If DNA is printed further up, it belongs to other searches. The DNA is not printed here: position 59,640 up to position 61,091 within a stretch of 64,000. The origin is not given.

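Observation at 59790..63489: Three-component Rieske oxygenase of the quaternary-amine (CMO/GbcA-like) class with its own IclR regulator, placed beside a choline-to-glycine pathway that lacks a betaine demethylase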

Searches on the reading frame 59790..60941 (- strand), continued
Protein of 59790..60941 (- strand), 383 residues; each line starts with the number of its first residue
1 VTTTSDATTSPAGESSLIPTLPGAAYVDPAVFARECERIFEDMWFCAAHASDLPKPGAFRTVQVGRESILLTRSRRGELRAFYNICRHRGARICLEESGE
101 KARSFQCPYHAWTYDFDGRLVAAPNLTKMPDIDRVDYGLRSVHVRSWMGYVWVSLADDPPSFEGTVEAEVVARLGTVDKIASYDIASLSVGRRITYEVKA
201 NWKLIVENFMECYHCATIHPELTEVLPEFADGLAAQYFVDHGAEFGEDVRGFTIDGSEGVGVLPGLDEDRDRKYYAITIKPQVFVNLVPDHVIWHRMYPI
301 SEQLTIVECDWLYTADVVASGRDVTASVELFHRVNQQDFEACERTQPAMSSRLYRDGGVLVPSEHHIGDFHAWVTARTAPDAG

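Call 26: search_dna_similar(query=window:59790-60941:-, collection=plasmids, mode=protein, max_rows=60, rows=spread, max_evalue=1e-20)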
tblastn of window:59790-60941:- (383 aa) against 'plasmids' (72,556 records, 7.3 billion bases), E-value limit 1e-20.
Records with a match: 870; places in all: 1216; records where one place covers at least 80% of the query: 471.
Best place of each record, by identity: 60-80% 1; <60% 869.
By first word of the organism name: Rhizobium 139; Sinorhizobium 88; Phaeobacter 66; Rhodococcus 50; Pseudosulfitobacter 40; Paracoccus 28; Sphingobium 24; Novosphingobium 21; Leisingera 20; Burkholderia 19; and 114 more.
By predicted mobility (MOB-suite, as given by PLSDB): non-mobilizable 504; conjugative 270; mobilizable 96.
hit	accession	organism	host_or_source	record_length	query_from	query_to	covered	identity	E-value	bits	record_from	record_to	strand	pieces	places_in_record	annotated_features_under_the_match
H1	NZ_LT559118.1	Nonomuraea gerenzanensis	-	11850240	15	377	95%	68.3%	3e-171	536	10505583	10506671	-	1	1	none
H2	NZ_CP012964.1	Cereibacter sphaeroides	cell culture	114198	26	383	93%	33.3%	2e-47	180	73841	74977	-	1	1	aromatic ring-hydroxylating dioxygenase subunit alpha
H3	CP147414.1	Cereibacter sphaeroides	-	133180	26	373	91%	32.5%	7e-45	172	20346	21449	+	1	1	aromatic ring-hydroxylating dioxygenase subunit alpha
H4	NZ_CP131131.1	Shinella zoogloeoides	isolate,Activated charcoal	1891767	26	373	91%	31.8%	5e-43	167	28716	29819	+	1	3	none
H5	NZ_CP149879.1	Sinorhizobium medicae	Medicago sativa,Cell Culture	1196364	26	376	92%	31.3%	2e-45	174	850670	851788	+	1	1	record has no annotation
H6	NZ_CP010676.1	Phaeobacter gallaeciensis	cell culture,clam larvae aquaculture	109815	20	373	92%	30.8%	2e-46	177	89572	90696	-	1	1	aromatic ring-hydroxylating dioxygenase subunit alpha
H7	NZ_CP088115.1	Sinorhizobium meliloti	cell culture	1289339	26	379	92%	30.8%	1e-45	175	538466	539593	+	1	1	none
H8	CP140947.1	Sinorhizobium meliloti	Medicago lupulina,whole organism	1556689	26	376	92%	31.1%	5e-46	176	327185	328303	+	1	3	aromatic ring-hydroxylating dioxygenase subunit alpha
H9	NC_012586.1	Sinorhizobium fredii NGR234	-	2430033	26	376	92%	30.8%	7e-46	175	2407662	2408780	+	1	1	record has no annotation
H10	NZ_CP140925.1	Sinorhizobium medicae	Medicago lupulina,whole organism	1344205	26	376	92%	30.8%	2e-45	174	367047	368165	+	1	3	record has no annotation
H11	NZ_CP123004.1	Sinorhizobium meliloti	Medicago sativa,cell culture,nodules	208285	26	376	92%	30.5%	3e-45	174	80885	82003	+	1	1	aromatic ring-hydroxylating dioxygenase subunit alpha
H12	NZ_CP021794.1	Sinorhizobium meliloti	Medicago sativa,Single Cell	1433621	26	376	92%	30.3%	2e-44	171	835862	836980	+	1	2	none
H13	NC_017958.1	Tistrella mobilis KA081020-065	-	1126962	22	351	86%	31.5%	1e-39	157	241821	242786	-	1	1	record has no annotation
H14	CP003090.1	Burkholderia sp. YI23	-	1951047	21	377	93%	28.7%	2e-37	150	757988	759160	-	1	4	Rieske (2Fe-2S) domain-containing protein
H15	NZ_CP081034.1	Leisingera aquaemixtae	-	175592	21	374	92%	28.6%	3e-33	139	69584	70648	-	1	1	aromatic ring-hydroxylating dioxygenase subunit alpha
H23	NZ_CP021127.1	Rhizobium sp. Kim5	Phaseolus vulgaris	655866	20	377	93%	26.8%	1e-36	149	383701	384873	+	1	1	aromatic ring-hydroxylating dioxygenase subunit alpha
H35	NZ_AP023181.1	Paraburkholderia sp. PGU19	Physopelta gutta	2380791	21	228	54%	36.7%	1e-32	137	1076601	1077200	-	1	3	none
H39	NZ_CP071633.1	Rhizobium sp. NZLR1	lentil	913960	20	222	53%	36.5%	2e-35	145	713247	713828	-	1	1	aromatic ring-hydroxylating dioxygenase subunit alpha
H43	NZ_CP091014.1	Burkholderia cenocepacia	-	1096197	21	219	52%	35.5%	2e-30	130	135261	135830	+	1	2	none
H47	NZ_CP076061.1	Cupriavidus sp. EM10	Pure-cultured cell,sewage water sludge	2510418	24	219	51%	34.2%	4e-26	117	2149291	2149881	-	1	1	none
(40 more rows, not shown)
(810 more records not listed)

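Call 27: get_annotated_region(hit=H43, flank=4000)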
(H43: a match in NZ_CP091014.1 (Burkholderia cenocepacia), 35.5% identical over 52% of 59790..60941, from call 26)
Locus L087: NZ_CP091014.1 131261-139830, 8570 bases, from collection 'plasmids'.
description: Burkholderia cenocepacia strain CMCC(B)23006 plasmid unnamed2, complete sequence
organism: Burkholderia cenocepacia (NCBI taxid 95486)
taxonomy: Bacteria; Pseudomonadota; Betaproteobacteria; Burkholderiales; Burkholderiaceae; Burkholderia; Burkholderia cenocepacia
host: -; source: -; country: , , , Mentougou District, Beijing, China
typing (MOB-suite, as given by PLSDB): non-mobilizable
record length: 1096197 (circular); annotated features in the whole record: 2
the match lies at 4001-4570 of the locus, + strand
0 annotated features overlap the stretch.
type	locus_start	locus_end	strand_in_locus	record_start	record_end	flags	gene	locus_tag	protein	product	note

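Call 28: get_annotated_region(hit=H8, flank=4000)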
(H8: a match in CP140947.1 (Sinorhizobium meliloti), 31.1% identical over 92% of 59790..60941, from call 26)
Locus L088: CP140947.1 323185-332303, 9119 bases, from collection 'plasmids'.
description: Sinorhizobium meliloti strain ml59 plasmid pSymA, complete sequence
organism: Sinorhizobium meliloti (NCBI taxid 382)
taxonomy: Bacteria; Pseudomonadota; Alphaproteobacteria; Hyphomicrobiales; Rhizobiaceae; Sinorhizobium; Sinorhizobium meliloti
host: -; source: Medicago lupulina,whole organism; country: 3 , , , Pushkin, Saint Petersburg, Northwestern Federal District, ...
typing (MOB-suite, as given by PLSDB): conjugative; relaxase MOBQ; mating-pair formation MPF_T
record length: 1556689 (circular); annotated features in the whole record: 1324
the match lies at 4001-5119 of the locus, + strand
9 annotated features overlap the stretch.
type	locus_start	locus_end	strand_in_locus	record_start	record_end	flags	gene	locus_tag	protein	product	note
CDS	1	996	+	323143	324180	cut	-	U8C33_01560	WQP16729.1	YeiH family protein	-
CDS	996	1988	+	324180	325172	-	pta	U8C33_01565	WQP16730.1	phosphate acetyltransferase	-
CDS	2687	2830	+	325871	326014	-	-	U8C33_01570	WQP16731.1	AraC family transcriptional regulator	-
CDS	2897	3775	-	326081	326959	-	-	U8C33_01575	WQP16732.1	LysR substrate-binding domain-containing protein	-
CDS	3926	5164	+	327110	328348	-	-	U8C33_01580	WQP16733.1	aromatic ring-hydroxylating dioxygenase subunit alpha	-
CDS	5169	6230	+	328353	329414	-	stc4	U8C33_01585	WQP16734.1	stachydrine N-demethylase reductase subunit Stc4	-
CDS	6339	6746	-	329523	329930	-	-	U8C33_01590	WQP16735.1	Rrf2 family transcriptional regulator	-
CDS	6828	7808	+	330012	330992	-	-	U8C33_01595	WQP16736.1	alpha/beta hydrolase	-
CDS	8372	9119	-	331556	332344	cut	-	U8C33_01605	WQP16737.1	alpha/beta hydrolase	-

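Call 31: get_annotated_region(hit=H35, flank=3500)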
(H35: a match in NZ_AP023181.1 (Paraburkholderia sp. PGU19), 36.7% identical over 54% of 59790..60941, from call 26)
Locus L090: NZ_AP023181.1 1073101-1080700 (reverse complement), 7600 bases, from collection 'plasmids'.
description: Paraburkholderia sp. PGU19 plasmid PPGU19_p1, complete sequence
organism: Paraburkholderia sp. PGU19 (NCBI taxid 2735434)
taxonomy: Bacteria; Pseudomonadota; Betaproteobacteria; Burkholderiales; Burkholderiaceae; Paraburkholderia; Paraburkholderia sp. PGU19
host: -; source: Physopelta gutta; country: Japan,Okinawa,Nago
typing (MOB-suite, as given by PLSDB): mobilizable; relaxase MOBP,MOBP
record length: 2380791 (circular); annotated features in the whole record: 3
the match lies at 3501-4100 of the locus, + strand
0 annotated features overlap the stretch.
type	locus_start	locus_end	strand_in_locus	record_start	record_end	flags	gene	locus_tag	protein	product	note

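Call 32: get_annotated_region(hit=H39, flank=3500)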
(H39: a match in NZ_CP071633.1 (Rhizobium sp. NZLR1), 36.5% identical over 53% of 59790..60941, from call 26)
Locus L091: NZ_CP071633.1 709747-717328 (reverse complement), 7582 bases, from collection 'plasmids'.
description: Rhizobium sp. NZLR1 plasmid p1, complete sequence
organism: Rhizobium sp. NZLR1 (NCBI taxid 2731096)
taxonomy: Bacteria; Pseudomonadota; Alphaproteobacteria; Hyphomicrobiales; Rhizobiaceae; Rhizobium; Rhizobium sp. NZLR1
host: -; source: lentil; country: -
typing (MOB-suite, as given by PLSDB): mobilizable; replicon rep_cluster_841; relaxase MOBP
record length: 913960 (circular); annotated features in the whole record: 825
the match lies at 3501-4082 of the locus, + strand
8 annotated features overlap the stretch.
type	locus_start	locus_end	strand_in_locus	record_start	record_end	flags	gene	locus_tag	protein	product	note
CDS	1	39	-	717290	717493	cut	-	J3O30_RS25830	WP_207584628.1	hypothetical protein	-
CDS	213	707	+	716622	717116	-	-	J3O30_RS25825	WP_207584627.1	Lrp/AsnC ligand binding domain-containing protein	-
CDS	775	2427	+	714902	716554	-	-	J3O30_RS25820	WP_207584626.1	acyltransferase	-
CDS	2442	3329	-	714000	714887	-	-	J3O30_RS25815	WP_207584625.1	LysR substrate-binding domain-containing protein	-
CDS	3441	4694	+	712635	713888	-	-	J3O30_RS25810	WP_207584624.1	aromatic ring-hydroxylating dioxygenase subunit alpha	-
CDS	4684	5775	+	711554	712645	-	-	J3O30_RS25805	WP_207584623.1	hybrid-cluster NAD(P)-dependent oxidoreductase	-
CDS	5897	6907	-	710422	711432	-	-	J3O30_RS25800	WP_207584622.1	GlxA family transcriptional regulator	-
CDS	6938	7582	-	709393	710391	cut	-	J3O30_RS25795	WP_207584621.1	4-hydroxyproline epimerase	-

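Call 33: get_annotated_region(hit=H47, flank=3500)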
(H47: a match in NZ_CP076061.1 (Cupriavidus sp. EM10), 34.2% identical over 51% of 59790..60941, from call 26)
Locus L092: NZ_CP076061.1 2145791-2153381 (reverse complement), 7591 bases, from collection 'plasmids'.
description: Cupriavidus sp. EM10 plasmid p352-1, complete sequence
organism: Cupriavidus sp. EM10 (NCBI taxid 2839983)
taxonomy: Bacteria; Pseudomonadota; Betaproteobacteria; Burkholderiales; Burkholderiaceae; Cupriavidus; Cupriavidus sp. EM10
host: -; source: Pure-cultured cell,sewage water sludge; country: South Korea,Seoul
typing (MOB-suite, as given by PLSDB): non-mobilizable
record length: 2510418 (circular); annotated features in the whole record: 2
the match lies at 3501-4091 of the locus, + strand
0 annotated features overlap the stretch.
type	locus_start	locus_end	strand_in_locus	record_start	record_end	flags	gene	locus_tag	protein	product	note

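Call 34: get_annotated_region(hit=H2, flank=3500)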
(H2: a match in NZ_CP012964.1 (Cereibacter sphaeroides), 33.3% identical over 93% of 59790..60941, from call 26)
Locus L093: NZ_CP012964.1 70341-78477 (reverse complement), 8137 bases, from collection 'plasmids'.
description: Cereibacter sphaeroides strain MBTLJ-8 plasmid unnamed_3, complete sequence
organism: Cereibacter sphaeroides (NCBI taxid 1063)
taxonomy: Bacteria; Pseudomonadota; Alphaproteobacteria; Rhodobacterales; Paracoccaceae; Cereibacter; Cereibacter sphaeroides
host: -; source: cell culture; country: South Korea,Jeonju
typing (MOB-suite, as given by PLSDB): non-mobilizable
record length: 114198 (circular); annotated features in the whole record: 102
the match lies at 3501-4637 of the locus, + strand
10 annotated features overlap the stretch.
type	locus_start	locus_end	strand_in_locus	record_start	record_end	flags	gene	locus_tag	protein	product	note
CDS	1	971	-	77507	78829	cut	-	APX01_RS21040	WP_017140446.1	ATP-binding protein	-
CDS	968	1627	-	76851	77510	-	-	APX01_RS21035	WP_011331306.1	response regulator transcription factor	GO:0000160 - phosphorelay signal transduction system [Evidence IEA]; GO:0006355 - regulation of DNA-templated ...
CDS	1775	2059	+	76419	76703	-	-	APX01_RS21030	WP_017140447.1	PepSY domain-containing protein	-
CDS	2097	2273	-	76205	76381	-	-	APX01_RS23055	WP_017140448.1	hypothetical protein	-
CDS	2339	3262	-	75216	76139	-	-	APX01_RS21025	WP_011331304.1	LysR substrate-binding domain-containing protein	-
CDS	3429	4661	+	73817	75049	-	-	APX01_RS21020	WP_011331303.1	aromatic ring-hydroxylating dioxygenase subunit alpha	-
CDS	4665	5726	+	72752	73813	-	-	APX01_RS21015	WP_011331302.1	hybrid-cluster NAD(P)-dependent oxidoreductase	-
CDS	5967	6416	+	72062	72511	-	-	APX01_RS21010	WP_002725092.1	universal stress protein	-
CDS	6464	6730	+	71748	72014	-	-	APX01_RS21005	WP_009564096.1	hypothetical protein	-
CDS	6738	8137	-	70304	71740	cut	-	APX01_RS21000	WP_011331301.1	HWE histidine kinase domain-containing protein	-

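Call 35: get_annotated_region(hit=H23, flank=3500)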
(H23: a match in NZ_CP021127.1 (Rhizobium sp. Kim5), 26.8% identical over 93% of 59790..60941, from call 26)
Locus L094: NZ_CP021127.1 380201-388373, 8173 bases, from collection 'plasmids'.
description: Rhizobium sp. Kim5 plasmid pRetKim5c, complete sequence
organism: Rhizobium sp. Kim5 (NCBI taxid 2020311)
taxonomy: Bacteria; Pseudomonadota; Alphaproteobacteria; Hyphomicrobiales; Rhizobiaceae; Rhizobium; Rhizobium sp. Kim5
host: -; source: Phaseolus vulgaris; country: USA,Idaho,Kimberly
typing (MOB-suite, as given by PLSDB): non-mobilizable
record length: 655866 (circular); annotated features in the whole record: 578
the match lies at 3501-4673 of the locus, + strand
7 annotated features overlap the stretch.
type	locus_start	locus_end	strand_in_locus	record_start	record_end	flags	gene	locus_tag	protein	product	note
CDS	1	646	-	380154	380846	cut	-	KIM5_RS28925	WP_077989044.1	hypothetical protein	-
CDS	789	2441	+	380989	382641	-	-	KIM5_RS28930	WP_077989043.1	acyltransferase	-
CDS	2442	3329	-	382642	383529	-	-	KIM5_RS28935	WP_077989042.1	LysR substrate-binding domain-containing protein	-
CDS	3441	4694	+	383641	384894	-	-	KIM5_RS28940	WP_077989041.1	aromatic ring-hydroxylating dioxygenase subunit alpha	-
CDS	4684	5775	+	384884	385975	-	-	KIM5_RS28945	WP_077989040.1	hybrid-cluster NAD(P)-dependent oxidoreductase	-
CDS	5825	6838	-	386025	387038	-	-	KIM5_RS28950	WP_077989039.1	GlxA family transcriptional regulator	-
CDS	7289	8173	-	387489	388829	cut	-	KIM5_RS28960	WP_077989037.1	FAD-binding oxidoreductase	-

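Call 37: search_protein_families(library=ncbifam, proteins=[L088:3926-5164:+, L090:3426-4694:+, L091:3441-4694:+, L093:3429-4661:+, L087:3908-5056:+, L092:3375-4796:+, P0037, P0118], max_evalue=1e-25)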
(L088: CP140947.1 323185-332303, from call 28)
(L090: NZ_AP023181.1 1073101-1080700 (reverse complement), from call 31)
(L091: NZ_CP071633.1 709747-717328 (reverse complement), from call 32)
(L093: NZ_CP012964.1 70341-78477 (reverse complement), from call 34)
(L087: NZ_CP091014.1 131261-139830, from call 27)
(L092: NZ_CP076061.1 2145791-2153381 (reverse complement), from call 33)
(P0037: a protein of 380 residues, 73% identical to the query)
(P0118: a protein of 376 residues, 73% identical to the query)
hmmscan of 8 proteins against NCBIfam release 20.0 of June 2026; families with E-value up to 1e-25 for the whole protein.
L088:3926-5164:+ (412 aa): 4 families
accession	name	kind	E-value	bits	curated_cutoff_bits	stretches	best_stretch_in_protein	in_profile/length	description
NF058607.1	GlBtMonoOxGbcA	equivalog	6.2e-149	496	670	1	6-403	18-415/420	glycine betaine monooxygenase oxygenase subunit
TIGR03228.1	anthran_1_2_A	equivalog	1.8e-29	102.8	671.9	1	22-210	17-214/438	anthranilate 1,2-dioxygenase large subunit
NF042946.1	3PPDioc_HcaE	equivalog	1.9e-27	96.4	830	1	24-206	19-211/450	3-phenylpropionate/cinnamic acid dioxygenase subunit alpha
TIGR03229.1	benzo_1_2_benA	equivalog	2.1e-27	96.1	780.95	1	19-209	14-215/433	benzoate 1,2-dioxygenase large subunit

L090:3426-4694:+ (422 aa): 1 family
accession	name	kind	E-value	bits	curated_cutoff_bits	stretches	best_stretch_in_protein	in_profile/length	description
NF058607.1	GlBtMonoOxGbcA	equivalog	1e-116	389.8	670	1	11-419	18-414/420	glycine betaine monooxygenase oxygenase subunit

L091:3441-4694:+ (417 aa): 2 families
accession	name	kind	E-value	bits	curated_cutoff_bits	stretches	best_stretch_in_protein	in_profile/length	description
NF058607.1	GlBtMonoOxGbcA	equivalog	4.1e-124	414.2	670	1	7-414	18-414/420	glycine betaine monooxygenase oxygenase subunit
TIGR03228.1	anthran_1_2_A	equivalog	8.1e-27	94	671.9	1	26-213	20-215/438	anthranilate 1,2-dioxygenase large subunit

L093:3429-4661:+ (410 aa): 2 families
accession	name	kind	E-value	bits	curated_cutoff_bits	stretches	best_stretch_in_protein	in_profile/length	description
NF058607.1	GlBtMonoOxGbcA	equivalog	1.3e-145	485.1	670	1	9-401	22-416/420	glycine betaine monooxygenase oxygenase subunit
TIGR03228.1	anthran_1_2_A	equivalog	2e-28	99.3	671.9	1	18-211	14-216/438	anthranilate 1,2-dioxygenase large subunit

L087:3908-5056:+ (382 aa): 4 families
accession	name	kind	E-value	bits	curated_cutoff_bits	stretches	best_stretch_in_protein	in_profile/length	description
NF058607.1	GlBtMonoOxGbcA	equivalog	1.1e-41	142.7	670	1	31-246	32-247/420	glycine betaine monooxygenase oxygenase subunit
NF042946.1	3PPDioc_HcaE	equivalog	1.4e-29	103.4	830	1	32-225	16-218/450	3-phenylpropionate/cinnamic acid dioxygenase subunit alpha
TIGR03228.1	anthran_1_2_A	equivalog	2.6e-27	95.6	671.9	1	36-225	20-217/438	anthranilate 1,2-dioxygenase large subunit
NF041684.1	ant_diox_AndAc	equivalog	4e-26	91.6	750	1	28-222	19-223/418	anthranilate 1,2-dioxygenase large subunit AndAc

L092:3375-4796:+ (473 aa): 5 families
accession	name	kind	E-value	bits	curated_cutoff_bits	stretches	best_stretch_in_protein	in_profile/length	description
TIGR03229.1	benzo_1_2_benA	equivalog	4.3e-269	892.5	780.95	1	25-458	1-433/433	benzoate 1,2-dioxygenase large subunit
TIGR03228.1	anthran_1_2_A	equivalog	3.6e-139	464.3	671.9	1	34-452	10-432/438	anthranilate 1,2-dioxygenase large subunit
NF042946.1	3PPDioc_HcaE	equivalog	6.4e-52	177.1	830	1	39-409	15-390/450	3-phenylpropionate/cinnamic acid dioxygenase subunit alpha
NF041684.1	ant_diox_AndAc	equivalog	5.4e-44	150.4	750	1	38-243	21-226/418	anthranilate 1,2-dioxygenase large subunit AndAc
NF058607.1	GlBtMonoOxGbcA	equivalog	3.5e-36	124.5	670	1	33-243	26-226/420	glycine betaine monooxygenase oxygenase subunit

P0037 (380 aa): 5 families
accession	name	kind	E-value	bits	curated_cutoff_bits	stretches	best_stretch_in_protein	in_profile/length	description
NF058607.1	GlBtMonoOxGbcA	equivalog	4.1e-65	219.9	670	1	13-224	32-234/420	glycine betaine monooxygenase oxygenase subunit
NF041684.1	ant_diox_AndAc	equivalog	1.7e-28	99.4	750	1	14-212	23-222/418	anthranilate 1,2-dioxygenase large subunit AndAc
TIGR03228.1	anthran_1_2_A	equivalog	2.4e-28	99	671.9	1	18-213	20-214/438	anthranilate 1,2-dioxygenase large subunit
TIGR03229.1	benzo_1_2_benA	equivalog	4.5e-27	95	780.95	1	17-213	19-216/433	benzoate 1,2-dioxygenase large subunit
NF042946.1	3PPDioc_HcaE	equivalog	1.5e-26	93.4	830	1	17-219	19-221/450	3-phenylpropionate/cinnamic acid dioxygenase subunit alpha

P0118 (376 aa): 3 families
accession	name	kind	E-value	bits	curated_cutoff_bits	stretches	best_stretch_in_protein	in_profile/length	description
NF058607.1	GlBtMonoOxGbcA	equivalog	6.4e-65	219.2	670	1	10-220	32-233/420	glycine betaine monooxygenase oxygenase subunit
NF042946.1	3PPDioc_HcaE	equivalog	3.2e-34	118.7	830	1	14-216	19-221/450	3-phenylpropionate/cinnamic acid dioxygenase subunit alpha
TIGR03228.1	anthran_1_2_A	equivalog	7.7e-31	107.3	671.9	1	15-210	20-214/438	anthranilate 1,2-dioxygenase large subunit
